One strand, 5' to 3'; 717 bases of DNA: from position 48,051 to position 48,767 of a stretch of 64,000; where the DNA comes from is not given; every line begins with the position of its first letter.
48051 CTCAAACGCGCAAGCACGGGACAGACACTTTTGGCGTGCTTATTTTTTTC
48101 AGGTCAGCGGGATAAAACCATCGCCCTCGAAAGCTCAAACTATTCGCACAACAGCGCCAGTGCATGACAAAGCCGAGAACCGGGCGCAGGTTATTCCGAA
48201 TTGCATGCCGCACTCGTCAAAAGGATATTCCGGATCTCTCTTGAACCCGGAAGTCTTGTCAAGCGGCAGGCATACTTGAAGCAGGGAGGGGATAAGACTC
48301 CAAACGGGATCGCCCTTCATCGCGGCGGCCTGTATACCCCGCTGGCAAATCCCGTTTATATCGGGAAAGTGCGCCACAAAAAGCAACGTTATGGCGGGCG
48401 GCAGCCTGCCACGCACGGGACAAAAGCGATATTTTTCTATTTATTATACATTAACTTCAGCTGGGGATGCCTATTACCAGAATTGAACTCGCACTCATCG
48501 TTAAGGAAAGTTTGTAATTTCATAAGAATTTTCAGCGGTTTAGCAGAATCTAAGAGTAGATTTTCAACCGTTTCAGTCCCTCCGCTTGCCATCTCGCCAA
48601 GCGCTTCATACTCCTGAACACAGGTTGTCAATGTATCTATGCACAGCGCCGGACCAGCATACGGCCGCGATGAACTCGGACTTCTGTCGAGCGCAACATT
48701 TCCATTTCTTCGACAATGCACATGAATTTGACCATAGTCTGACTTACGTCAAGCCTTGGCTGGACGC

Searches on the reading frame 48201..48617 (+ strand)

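Call 14: search_protein_families(library=pfam, proteins=[window:48201-48617:+], max_evalue=0.01)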
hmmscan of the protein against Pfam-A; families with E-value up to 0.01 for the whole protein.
window:48201-48617:+ (138 aa): 1 family
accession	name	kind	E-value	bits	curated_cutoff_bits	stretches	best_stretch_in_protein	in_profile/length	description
PF07508.19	Recombinase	-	2.6e-05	24.8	21.1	1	3-63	4-64/102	Recombinase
